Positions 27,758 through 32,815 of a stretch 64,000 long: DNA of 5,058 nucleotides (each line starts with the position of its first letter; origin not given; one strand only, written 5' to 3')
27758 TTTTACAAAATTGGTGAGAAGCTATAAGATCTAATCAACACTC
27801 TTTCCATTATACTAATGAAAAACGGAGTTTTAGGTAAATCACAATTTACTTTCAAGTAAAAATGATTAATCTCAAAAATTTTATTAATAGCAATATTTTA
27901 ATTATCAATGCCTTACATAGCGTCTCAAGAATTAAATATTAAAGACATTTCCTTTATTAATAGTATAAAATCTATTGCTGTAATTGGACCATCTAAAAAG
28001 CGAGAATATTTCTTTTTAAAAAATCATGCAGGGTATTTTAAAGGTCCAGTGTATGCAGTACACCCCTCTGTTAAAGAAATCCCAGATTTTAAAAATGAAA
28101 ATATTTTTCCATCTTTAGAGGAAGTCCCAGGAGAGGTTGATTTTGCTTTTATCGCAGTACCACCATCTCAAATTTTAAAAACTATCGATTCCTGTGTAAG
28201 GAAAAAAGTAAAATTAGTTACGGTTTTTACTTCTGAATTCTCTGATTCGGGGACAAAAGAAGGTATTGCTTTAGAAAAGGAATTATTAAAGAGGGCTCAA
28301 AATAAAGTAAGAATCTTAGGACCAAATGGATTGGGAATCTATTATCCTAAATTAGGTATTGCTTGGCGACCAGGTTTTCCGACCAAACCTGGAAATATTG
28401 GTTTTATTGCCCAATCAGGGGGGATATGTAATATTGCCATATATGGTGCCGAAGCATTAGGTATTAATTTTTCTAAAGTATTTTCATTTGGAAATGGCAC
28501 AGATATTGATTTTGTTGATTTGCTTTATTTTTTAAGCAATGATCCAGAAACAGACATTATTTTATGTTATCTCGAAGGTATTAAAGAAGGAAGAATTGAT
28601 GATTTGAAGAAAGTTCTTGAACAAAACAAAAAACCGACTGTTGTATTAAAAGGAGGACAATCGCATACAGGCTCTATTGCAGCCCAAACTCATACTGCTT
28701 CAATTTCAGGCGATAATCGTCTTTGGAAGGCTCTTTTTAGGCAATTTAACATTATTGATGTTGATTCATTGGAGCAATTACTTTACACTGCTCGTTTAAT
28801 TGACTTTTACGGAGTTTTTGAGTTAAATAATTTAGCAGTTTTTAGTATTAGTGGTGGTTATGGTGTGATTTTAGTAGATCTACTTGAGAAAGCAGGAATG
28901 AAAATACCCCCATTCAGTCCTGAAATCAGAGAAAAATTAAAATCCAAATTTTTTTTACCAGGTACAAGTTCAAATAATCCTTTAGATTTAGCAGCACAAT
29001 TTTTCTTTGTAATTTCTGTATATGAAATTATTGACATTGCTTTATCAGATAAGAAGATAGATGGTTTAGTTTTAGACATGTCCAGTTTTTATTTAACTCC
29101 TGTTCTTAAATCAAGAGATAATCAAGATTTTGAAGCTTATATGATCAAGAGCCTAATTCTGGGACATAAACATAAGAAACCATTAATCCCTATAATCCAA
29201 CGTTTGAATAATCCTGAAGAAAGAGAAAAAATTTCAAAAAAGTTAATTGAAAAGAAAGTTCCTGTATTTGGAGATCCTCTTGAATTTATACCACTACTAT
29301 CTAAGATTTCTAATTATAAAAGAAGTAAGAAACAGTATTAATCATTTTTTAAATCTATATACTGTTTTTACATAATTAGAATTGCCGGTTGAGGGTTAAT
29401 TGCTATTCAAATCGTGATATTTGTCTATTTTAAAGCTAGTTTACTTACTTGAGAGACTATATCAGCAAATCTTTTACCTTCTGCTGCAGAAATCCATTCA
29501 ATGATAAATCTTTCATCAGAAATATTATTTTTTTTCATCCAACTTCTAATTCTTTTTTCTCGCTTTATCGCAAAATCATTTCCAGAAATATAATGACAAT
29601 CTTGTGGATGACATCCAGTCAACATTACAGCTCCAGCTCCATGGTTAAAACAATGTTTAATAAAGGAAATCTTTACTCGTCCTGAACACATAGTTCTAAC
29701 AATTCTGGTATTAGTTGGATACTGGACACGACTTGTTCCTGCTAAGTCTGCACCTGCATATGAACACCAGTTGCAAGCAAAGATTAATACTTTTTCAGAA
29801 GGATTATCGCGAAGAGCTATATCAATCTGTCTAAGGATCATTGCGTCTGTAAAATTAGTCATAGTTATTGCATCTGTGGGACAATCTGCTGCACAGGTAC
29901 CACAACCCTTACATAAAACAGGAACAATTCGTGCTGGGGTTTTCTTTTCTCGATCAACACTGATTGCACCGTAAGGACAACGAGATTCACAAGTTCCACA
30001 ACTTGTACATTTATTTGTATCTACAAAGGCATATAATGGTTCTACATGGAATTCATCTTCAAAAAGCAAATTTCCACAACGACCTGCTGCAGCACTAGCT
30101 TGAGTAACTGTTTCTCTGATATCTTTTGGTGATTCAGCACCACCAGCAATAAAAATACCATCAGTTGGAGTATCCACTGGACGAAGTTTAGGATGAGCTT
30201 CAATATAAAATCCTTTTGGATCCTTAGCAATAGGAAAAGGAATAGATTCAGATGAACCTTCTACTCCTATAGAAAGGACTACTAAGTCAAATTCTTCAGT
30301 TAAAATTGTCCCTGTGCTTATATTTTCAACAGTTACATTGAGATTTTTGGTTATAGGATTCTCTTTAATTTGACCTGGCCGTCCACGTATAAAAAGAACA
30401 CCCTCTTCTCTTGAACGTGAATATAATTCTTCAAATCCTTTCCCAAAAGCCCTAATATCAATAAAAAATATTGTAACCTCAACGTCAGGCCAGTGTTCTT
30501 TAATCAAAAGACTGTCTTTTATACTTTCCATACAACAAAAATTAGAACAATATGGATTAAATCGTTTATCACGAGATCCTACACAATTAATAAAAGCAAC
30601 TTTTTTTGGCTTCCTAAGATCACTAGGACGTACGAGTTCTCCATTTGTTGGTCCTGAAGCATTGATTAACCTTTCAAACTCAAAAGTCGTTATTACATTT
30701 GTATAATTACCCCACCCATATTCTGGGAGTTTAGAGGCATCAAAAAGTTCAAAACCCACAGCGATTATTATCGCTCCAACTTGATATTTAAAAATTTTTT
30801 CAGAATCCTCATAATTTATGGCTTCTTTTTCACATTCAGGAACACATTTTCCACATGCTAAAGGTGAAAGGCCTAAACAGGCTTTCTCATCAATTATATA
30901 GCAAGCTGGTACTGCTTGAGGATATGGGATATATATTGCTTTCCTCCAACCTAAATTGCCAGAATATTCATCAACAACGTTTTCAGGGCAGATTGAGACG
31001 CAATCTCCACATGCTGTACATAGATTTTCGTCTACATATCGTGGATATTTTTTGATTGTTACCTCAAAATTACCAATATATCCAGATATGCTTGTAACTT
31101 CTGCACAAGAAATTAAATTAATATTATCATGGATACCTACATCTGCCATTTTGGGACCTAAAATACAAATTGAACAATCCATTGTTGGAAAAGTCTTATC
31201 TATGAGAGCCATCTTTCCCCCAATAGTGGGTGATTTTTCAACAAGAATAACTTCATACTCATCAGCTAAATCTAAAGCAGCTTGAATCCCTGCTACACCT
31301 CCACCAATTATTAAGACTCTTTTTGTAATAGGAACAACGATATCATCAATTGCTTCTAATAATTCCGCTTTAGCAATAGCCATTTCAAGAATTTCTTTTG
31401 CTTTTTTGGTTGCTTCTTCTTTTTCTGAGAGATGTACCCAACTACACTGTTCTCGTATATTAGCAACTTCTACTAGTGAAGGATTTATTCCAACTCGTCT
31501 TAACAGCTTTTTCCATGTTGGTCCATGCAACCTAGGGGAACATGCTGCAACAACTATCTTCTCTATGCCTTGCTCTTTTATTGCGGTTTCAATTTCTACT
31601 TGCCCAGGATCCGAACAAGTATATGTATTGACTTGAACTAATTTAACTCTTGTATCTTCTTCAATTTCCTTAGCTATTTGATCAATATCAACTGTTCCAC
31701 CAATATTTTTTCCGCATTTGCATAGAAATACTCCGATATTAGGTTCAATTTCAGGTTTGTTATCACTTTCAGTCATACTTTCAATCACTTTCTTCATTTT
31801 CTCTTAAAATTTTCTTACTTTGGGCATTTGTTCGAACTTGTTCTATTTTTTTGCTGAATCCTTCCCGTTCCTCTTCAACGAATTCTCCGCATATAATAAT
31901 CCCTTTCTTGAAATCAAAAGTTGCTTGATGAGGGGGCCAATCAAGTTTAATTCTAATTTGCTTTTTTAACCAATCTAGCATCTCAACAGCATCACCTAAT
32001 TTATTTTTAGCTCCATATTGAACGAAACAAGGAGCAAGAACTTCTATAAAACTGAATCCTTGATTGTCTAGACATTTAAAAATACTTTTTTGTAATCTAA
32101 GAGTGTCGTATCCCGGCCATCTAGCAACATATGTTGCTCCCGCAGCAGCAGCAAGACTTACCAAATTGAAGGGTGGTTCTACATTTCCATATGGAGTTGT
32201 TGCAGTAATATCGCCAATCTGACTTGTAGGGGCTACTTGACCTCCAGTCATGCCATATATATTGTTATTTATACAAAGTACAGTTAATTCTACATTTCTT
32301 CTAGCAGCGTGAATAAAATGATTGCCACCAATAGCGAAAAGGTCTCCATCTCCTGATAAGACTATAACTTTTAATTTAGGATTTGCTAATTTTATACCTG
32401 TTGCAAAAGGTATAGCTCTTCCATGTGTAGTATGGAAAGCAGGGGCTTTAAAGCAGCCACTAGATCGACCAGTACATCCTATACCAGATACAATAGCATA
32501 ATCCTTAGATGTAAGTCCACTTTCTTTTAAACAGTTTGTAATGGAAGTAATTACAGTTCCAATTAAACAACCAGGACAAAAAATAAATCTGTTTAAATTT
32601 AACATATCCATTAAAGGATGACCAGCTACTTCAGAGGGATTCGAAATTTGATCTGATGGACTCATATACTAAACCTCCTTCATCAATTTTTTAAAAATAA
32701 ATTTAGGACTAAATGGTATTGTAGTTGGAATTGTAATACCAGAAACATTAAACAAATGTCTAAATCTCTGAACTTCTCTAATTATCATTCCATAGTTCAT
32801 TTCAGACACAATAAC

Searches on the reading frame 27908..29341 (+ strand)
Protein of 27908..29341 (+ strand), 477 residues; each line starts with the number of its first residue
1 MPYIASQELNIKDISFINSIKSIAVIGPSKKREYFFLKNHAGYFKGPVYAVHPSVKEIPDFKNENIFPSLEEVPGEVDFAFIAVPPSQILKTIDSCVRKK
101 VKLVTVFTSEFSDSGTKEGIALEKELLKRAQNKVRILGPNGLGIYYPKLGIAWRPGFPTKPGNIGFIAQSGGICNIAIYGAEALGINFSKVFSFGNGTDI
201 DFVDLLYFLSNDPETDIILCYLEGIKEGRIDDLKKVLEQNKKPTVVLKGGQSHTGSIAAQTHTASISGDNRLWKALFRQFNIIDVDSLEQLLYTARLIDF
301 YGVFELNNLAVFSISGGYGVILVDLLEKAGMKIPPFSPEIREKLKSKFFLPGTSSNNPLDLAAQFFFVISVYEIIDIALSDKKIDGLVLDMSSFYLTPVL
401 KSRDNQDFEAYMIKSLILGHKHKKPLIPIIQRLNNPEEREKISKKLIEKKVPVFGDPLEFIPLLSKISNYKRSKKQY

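Call 45: search_protein_families(library=pfam, proteins=[window:27908-29341:+], max_evalue=0.00001)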
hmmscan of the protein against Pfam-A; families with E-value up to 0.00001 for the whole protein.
window:27908-29341:+ (477 aa): 3 families
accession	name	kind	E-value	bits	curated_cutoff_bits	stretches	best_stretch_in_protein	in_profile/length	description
PF13607.11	Succ_CoA_lig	-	1.1e-38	132.5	27.4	1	161-297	1-137/138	Succinyl-CoA ligase like flavodoxin domain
PF13380.12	CoA_binding_2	-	1e-10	42.5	22.8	1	21-146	1-115/116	CoA binding domain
PF02629.25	CoA_binding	-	3e-06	28.3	22.3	0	19-109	2-96/97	CoA binding domain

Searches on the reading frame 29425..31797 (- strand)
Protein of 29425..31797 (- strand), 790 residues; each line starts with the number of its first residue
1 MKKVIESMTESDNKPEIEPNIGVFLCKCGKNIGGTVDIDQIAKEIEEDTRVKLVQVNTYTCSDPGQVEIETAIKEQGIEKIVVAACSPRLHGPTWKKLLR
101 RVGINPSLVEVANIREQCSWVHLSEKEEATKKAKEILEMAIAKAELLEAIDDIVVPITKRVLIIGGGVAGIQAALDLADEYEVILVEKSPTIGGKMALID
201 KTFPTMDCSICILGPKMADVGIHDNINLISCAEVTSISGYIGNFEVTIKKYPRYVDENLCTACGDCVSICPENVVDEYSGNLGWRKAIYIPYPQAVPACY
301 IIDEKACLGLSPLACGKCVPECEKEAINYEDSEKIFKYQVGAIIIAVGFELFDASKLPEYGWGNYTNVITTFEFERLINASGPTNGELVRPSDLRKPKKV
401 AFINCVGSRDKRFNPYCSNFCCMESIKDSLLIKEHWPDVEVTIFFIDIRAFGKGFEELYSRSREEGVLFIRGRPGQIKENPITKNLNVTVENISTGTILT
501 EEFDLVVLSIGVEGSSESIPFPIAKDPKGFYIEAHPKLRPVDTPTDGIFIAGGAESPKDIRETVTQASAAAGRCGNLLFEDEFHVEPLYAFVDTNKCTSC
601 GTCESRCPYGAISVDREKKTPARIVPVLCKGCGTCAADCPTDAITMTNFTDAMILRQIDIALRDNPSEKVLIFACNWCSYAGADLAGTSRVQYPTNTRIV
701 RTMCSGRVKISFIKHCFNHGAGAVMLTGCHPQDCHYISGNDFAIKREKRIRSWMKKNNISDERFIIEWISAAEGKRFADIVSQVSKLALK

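Call 45: search_protein_families(library=pfam, proteins=[window:29425-31797:-], max_evalue=0.00001)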
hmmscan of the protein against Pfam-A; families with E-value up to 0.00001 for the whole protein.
window:29425-31797:- (790 aa): 13 families
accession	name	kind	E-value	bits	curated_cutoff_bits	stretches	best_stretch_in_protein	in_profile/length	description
PF02662.21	FlpD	-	3.9e-41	140.4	22.3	1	670-785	1-116/123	Methyl-viologen-reducing hydrogenase, delta subunit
PF00037.32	Fer4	-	8.5e-19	67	21.1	1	591-613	2-24/24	4Fe-4S binding domain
PF12837.12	Fer4_6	-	4.1e-16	58.5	25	0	592-612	4-24/24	4Fe-4S binding domain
PF13187.11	Fer4_9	-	9.3e-15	54.8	27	1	596-644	1-52/52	4Fe-4S dicluster domain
PF14697.11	Fer4_21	-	1.7e-13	50.9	35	1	590-646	1-59/59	4Fe-4S dicluster domain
PF12838.12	Fer4_7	-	2.2e-13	50.9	27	1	596-643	1-52/52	4Fe-4S dicluster domain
PF13484.11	Fer4_16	-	4.3e-11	43.9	30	0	260-323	2-64/66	4Fe-4S double cluster binding domain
PF13237.11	Fer4_10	-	2.6e-10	40.5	25.5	0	592-640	4-53/53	4Fe-4S dicluster domain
PF13534.11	Fer4_17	-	5.2e-10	40.2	22.2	0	594-610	43-59/61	4Fe-4S dicluster domain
PF12797.12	Fer4_2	-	1.5e-09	37.6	24.5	0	591-609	4-22/22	4Fe-4S binding domain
PF25160.1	LdpA_Fe-S-bd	-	4.7e-08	33.1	27.6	0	623-648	22-47/49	LdpA Fe-S cluster-binding domain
PF07992.20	Pyr_redox_2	-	1.5e-07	31.6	26.1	0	160-203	2-46/291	Pyridine nucleotide-disulphide oxidoreductase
PF13183.11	Fer4_8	-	3.3e-06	28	27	0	258-274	52-68/68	4Fe-4S dicluster domain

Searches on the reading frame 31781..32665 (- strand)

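Call 3: search_protein_families(library=pfam, proteins=[window:31781-32665:-], max_evalue=0.1)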
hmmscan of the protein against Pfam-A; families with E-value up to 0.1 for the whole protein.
window:31781-32665:- (294 aa): 1 family
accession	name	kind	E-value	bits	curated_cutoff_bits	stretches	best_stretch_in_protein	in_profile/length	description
PF02775.26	TPP_enzyme_C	-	7.6e-33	113.9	21.9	1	72-209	22-151/151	Thiamine pyrophosphate enzyme, C-terminal TPP binding domain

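Call 4: search_protein_families(library=ncbifam, proteins=[window:31781-32665:-], max_evalue=0.1)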
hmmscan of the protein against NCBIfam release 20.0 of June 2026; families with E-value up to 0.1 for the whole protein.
window:31781-32665:- (294 aa): 54 families (the best 25 are shown)
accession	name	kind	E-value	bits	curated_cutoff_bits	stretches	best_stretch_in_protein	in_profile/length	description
NF007207.0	PRK09628.1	equivalog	3.7e-72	243.2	364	1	28-285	17-273/277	2-oxoglutarate ferredoxin oxidoreductase subunit beta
NF008820.0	PRK11866.1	equivalog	1.8e-64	217.9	402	1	20-215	8-203/287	2-oxoacid ferredoxin oxidoreductase subunit beta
TIGR02177.1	PorB_KorB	subfamily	2.9e-61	207.5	261.9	1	29-217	3-190/286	2-oxoacid:acceptor oxidoreductase, beta subunit, pyruvate/2-ketoisovalerate family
NF041171.1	Oxoac_fdxbeta_Archa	equivalog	1.3e-56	192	423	1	29-215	5-191/296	2-oxoacid:ferredoxin oxidoreductase subunit beta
NF008821.0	PRK11869.1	equivalog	1.1e-51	175.4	438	1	28-254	15-233/286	2-oxoacid ferredoxin oxidoreductase subunit beta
NF008819.1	PRK11865.1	equivalog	1.2e-14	54.3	405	1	30-220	21-219/300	pyruvate synthase subunit PorB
NF004813.0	PRK06163.1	equivalog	2.1e-13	50.4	240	1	55-156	29-134/202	hypothetical protein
NF008818.0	PRK11864.1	subfamily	1.1e-11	44.4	405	1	30-217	21-212/300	3-methyl-2-oxobutanoate dehydrogenase subunit beta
TIGR03846.1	sulfopy_beta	equivalog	3.5e-10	40.1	221.5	1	81-154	44-117/182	sulfopyruvate decarboxylase subunit beta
TIGR03336.1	IOR_alpha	equivalog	5.4e-10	38.2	650.9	1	28-216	357-534/595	indolepyruvate ferredoxin oxidoreductase subunit alpha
NF045766.1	PhenlGlyoxDHPadI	equivalog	1.8e-09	36.9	700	1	30-216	159-357/443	NADH-dependent phenylglyoxylate dehydrogenase subunit beta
NF004772.0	PRK06112.1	subfamily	2e-09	36.3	673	1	81-209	439-557/578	acetolactate synthase catalytic subunit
NF045792.1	OxalOxredbeta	equivalog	6.4e-09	35.2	590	1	95-215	99-227/311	oxalate oxidoreductase subunit beta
NF006052.0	PRK08199.1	subfamily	3.8e-07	28.8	539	1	80-138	416-473/559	thiamine pyrophosphate protein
NF006203.0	PRK08327.1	equivalog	6.3e-07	28.3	456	1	79-179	432-535/571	thiamine pyrophosphate-requiring protein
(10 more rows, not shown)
